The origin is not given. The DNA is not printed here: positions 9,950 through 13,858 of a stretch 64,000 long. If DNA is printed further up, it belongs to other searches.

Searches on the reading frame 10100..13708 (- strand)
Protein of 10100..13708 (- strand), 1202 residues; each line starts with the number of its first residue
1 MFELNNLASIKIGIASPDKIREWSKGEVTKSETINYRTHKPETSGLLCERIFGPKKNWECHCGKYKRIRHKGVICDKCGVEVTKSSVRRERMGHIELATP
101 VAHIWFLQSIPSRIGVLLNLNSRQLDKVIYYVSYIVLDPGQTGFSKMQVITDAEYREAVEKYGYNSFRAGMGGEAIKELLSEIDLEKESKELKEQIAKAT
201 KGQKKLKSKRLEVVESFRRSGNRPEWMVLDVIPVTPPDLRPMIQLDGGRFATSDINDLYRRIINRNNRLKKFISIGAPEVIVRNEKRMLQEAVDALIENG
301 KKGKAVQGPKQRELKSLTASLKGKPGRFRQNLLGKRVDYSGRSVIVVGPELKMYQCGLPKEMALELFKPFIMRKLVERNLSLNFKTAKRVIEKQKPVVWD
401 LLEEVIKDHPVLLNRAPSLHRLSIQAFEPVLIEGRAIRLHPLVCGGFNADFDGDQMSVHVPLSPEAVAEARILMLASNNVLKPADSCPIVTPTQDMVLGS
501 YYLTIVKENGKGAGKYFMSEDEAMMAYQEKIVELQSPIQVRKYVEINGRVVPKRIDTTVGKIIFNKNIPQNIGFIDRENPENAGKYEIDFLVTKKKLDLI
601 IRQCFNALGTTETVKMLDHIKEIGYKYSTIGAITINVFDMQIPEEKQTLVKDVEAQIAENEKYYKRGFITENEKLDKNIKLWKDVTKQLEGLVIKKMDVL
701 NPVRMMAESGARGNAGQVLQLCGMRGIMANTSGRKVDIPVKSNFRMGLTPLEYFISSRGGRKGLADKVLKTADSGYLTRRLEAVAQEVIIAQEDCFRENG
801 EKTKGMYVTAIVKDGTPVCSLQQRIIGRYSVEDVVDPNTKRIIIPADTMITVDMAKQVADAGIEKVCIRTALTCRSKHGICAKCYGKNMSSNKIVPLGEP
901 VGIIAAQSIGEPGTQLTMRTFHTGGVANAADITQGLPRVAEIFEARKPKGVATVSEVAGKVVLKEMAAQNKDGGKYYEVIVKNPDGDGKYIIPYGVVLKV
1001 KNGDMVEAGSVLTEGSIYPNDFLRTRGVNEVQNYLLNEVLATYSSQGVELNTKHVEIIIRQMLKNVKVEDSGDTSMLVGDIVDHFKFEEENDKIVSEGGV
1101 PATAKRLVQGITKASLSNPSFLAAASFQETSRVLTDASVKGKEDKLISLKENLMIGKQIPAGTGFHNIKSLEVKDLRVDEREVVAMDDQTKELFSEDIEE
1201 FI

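Call 14: find_encoding_contigs(protein=window:10100-13708:-, flank=2000, max_places=4)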
Protein window:10100-13708:- (1202 aa): 23 contigs read that carry it; 3 places shown.
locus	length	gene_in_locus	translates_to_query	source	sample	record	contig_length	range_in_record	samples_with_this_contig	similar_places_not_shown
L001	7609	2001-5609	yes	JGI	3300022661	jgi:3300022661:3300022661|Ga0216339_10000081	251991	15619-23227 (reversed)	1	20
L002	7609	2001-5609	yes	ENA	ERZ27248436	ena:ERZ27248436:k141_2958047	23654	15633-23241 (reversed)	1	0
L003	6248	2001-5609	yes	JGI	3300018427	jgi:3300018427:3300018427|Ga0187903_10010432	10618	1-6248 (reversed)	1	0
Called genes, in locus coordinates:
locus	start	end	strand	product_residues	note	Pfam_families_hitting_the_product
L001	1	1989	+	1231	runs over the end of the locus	PF04563:RNA_pol_Rpb2_1, PF04561:RNA_pol_Rpb2_2, PF04565:RNA_pol_Rpb2_3, PF10385:RNA_pol_Rpb2_45, PF00562:RNA_pol_Rpb2_6, PF04560:RNA_pol_Rpb2_7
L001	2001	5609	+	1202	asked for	PF04997:RNA_pol_Rpb1_1, PF00623:RNA_pol_Rpb1_2, PF04983:RNA_pol_Rpb1_3, PF05000:RNA_pol_Rpb1_4, PF04998:RNA_pol_Rpb1_5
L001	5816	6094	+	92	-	-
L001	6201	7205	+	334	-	-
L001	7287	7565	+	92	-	PF15919:HicB_lk_antitox (weak), PF15970:HicB-like_2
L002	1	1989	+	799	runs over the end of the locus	?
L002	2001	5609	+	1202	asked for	PF04997:RNA_pol_Rpb1_1, PF00623:RNA_pol_Rpb1_2, PF04983:RNA_pol_Rpb1_3, PF05000:RNA_pol_Rpb1_4, PF04998:RNA_pol_Rpb1_5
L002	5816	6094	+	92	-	-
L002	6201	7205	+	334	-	-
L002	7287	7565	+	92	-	PF15919:HicB_lk_antitox (weak), PF15970:HicB-like_2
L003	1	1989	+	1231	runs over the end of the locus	PF04563:RNA_pol_Rpb2_1, PF04561:RNA_pol_Rpb2_2, PF04565:RNA_pol_Rpb2_3, PF10385:RNA_pol_Rpb2_45, PF00562:RNA_pol_Rpb2_6, PF04560:RNA_pol_Rpb2_7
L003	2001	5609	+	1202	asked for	PF04997:RNA_pol_Rpb1_1, PF00623:RNA_pol_Rpb1_2, PF04983:RNA_pol_Rpb1_3, PF05000:RNA_pol_Rpb1_4, PF04998:RNA_pol_Rpb1_5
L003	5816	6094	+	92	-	-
